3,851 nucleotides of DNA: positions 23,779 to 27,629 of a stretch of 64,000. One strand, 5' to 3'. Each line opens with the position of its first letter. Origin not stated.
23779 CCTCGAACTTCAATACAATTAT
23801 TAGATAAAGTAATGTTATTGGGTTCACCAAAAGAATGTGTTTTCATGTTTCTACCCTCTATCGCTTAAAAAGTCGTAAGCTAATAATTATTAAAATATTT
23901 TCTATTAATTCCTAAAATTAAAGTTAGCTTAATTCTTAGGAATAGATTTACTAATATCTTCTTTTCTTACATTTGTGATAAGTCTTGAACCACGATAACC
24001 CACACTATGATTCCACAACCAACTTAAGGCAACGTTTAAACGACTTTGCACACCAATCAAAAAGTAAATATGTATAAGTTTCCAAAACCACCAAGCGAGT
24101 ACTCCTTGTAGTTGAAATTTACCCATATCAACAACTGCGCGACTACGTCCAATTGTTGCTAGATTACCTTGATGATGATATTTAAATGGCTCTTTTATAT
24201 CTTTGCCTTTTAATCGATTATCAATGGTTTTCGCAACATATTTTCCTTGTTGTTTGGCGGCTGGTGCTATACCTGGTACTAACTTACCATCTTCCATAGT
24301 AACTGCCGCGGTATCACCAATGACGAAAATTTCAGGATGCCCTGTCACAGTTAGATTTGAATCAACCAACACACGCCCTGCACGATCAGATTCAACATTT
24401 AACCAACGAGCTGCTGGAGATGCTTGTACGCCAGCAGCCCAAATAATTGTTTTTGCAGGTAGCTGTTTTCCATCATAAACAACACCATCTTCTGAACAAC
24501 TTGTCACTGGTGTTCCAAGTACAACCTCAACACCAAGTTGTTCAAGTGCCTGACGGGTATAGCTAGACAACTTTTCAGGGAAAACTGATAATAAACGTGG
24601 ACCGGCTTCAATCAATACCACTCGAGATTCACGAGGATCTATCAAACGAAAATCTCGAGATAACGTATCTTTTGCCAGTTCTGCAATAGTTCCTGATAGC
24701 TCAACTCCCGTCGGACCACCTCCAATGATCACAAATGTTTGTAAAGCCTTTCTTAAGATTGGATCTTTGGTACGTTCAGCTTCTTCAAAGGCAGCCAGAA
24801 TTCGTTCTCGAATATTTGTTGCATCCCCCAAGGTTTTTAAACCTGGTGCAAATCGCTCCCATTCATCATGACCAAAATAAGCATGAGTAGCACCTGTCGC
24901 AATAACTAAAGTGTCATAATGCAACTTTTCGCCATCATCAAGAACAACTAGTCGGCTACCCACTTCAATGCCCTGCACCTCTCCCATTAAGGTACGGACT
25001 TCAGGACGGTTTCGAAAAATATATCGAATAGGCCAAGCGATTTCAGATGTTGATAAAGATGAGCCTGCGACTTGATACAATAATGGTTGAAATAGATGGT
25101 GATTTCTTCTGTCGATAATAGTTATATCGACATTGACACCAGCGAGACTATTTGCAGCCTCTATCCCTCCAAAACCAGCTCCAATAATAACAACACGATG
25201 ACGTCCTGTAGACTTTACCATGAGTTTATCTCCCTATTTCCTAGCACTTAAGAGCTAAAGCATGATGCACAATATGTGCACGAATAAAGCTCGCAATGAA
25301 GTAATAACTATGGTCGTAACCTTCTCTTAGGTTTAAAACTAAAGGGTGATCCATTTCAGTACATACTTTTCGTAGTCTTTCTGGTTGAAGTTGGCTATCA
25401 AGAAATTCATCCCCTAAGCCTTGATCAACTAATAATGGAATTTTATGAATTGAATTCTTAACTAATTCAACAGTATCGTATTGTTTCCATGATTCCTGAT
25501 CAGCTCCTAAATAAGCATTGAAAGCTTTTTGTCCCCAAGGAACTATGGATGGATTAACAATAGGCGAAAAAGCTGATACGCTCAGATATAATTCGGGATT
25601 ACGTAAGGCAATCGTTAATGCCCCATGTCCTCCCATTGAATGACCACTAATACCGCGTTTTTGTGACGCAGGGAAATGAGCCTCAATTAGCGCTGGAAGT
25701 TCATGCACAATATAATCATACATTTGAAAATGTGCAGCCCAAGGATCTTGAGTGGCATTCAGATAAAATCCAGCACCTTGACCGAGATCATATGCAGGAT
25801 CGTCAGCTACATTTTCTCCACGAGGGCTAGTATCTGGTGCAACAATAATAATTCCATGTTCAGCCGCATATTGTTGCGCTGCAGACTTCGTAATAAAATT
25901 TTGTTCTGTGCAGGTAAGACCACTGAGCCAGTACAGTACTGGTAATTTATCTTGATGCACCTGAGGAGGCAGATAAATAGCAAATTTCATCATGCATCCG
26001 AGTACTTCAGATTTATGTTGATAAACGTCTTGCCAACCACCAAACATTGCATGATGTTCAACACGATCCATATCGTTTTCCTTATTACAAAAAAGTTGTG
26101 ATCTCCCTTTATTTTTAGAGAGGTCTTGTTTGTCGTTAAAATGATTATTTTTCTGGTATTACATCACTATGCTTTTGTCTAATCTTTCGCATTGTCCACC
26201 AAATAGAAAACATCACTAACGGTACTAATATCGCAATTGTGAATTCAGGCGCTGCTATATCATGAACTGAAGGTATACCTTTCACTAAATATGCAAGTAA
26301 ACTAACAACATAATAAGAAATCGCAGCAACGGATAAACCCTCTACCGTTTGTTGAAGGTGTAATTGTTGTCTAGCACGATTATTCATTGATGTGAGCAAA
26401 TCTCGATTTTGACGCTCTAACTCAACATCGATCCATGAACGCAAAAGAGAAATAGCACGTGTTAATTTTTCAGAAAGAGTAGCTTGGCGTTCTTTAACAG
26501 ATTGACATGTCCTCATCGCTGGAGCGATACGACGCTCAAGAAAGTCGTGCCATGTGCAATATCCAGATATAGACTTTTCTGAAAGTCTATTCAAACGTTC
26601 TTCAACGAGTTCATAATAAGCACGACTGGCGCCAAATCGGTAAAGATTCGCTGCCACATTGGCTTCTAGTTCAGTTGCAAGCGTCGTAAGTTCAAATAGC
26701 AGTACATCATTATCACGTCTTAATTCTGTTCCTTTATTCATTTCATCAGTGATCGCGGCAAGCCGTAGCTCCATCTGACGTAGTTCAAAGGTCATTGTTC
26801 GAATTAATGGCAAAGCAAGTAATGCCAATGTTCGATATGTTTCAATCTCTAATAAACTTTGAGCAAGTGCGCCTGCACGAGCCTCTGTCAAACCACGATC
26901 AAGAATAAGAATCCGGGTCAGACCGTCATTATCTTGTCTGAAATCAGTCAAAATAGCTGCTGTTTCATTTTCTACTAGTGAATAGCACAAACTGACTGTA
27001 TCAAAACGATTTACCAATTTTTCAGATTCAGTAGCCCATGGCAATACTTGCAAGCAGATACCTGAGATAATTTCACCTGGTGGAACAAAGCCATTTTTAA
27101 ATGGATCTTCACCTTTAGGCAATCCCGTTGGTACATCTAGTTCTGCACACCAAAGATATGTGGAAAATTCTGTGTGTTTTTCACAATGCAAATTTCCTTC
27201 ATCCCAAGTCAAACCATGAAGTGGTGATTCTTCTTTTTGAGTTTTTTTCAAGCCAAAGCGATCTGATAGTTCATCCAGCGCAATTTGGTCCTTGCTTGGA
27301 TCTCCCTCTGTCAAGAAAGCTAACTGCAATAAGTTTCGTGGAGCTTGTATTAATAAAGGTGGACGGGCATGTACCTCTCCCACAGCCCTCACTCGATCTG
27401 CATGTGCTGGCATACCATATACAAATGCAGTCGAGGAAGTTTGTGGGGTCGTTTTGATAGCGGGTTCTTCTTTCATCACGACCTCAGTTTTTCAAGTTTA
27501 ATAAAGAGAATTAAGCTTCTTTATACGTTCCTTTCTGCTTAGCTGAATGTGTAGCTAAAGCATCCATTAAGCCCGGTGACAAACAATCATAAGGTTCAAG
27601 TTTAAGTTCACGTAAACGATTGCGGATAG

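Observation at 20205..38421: An 18 kb accessory module bounded by two direct IS982-family copies, with matching 7 bp flanks ATTAAAT: candidate composite transposon carrying GSH/formaldehyde and respiratory genes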

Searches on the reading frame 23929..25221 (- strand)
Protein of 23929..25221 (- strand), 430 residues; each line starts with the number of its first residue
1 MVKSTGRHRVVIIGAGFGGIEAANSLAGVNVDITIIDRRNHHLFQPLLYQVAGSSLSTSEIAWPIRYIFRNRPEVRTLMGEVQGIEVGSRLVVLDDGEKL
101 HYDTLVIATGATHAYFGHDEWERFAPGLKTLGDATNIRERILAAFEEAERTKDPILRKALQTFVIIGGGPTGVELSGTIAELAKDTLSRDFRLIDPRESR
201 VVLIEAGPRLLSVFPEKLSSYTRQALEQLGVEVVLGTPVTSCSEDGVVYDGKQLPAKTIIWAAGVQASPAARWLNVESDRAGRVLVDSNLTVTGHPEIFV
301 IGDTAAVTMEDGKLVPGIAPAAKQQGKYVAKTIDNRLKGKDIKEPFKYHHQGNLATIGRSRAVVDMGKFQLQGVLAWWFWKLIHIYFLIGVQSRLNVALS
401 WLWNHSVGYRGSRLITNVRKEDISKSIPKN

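Call 7: search_protein_families(library=ncbifam, proteins=[window:23929-25221:-])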
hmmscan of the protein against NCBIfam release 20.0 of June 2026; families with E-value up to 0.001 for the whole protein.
window:23929-25221:- (430 aa): 37 families (the best 25 are shown)
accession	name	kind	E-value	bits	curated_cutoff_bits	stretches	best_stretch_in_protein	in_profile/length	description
TIGR03169.1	Nterm_to_SelD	hypoth_equivalog_domain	2.5e-31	109.4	310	1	73-383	67-357/365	pyridine nucleotide-disulfide oxidoreductase family protein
NF042949.2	3PPDioc_HcaD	equivalog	1.1e-19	70.5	450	1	81-314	78-285/386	3-phenylpropionate/cinnamic acid dioxygenase ferredoxin--NAD(+) reductase subunit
TIGR03385.1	CoA_CoA_reduc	equivalog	3.4e-17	62.3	578.8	2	142-334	131-314/439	CoA-disulfide reductase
TIGR01350.1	lipoamide_DH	equivalog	2.1e-16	59.7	408.8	1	90-338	118-334/461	dihydrolipoyl dehydrogenase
TIGR04369.1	fusion_not_SelD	hypoth_equivalog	6.5e-16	57.6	700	1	31-381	25-327/701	oxidoreductase/SelD-related fusion protein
NF049943.1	SQR_III_seleno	exception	1.4e-15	57.1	525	1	9-113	2-108/406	type III sulfide quinone reductase, selenoprotein subtype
NF007123.0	PRK09564.1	equivalog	6.8e-15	54.7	458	1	101-332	103-313/444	CoA-disulfide reductase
NF007286.0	PRK09754.1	equivalog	7.6e-15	54.6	447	1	82-314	81-286/400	phenylpropionate dioxygenase ferredoxin reductase subunit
NF045765.1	PhenlGlyoxDHPadH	equivalog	2.2e-14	53.2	475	1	201-333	169-307/416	NADH-dependent phenylglyoxylate dehydrogenase subunit epsilon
NF003437.0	PRK04965.1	equivalog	3.5e-14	52.6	392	1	81-332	80-298/378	NADH:flavorubredoxin reductase NorW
NF003585.0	PRK05249.1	equivalog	6.4e-14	51.4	465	2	198-336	199-336/464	Si-specific NAD(P)(+) transhydrogenase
NF046103.1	NOXase_Strep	equivalog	3.3e-12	46.1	600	1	96-308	94-284/442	H2O-forming NADH oxidase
TIGR02374.1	nitri_red_nirB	equivalog_domain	1.9e-11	43.2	578.35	1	10-333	1-302/794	nitrite reductase large subunit NirB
NF041682.1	ant_diox_AndAa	equivalog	1.2e-10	40.6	650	1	78-303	78-277/406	anthranilate 1,2-dioxygenase system ferredoxin--NAD(+) reductase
TIGR02053.1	MerA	equivalog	3.2e-10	39.6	454.45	1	90-331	117-326/465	mercury(II) reductase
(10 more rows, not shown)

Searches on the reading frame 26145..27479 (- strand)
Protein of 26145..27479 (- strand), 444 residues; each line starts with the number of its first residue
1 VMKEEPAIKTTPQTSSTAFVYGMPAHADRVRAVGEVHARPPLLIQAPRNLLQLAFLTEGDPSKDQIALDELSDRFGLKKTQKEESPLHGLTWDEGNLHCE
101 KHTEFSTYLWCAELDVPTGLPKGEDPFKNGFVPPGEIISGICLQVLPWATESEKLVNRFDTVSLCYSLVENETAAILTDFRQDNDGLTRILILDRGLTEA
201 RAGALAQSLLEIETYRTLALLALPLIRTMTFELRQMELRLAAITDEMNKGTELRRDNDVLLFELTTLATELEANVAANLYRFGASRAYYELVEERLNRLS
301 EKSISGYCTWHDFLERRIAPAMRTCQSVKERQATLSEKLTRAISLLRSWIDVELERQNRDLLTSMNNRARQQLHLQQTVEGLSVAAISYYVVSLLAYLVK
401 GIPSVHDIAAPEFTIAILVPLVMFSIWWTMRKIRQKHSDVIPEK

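Call 7: search_protein_families(library=ncbifam, proteins=[window:26145-27479:-])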
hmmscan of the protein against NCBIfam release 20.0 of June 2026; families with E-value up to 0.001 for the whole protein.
window:26145-27479:- (444 aa): 0 families

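Call 8: search_protein_families(library=pfam, proteins=[window:26145-27479:-])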
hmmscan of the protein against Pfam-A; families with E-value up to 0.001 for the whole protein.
window:26145-27479:- (444 aa): 1 family
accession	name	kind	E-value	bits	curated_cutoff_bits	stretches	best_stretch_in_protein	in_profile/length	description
PF11902.13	DUF3422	-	6.9e-138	460.7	25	1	25-437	2-418/418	Protein of unknown function (DUF3422)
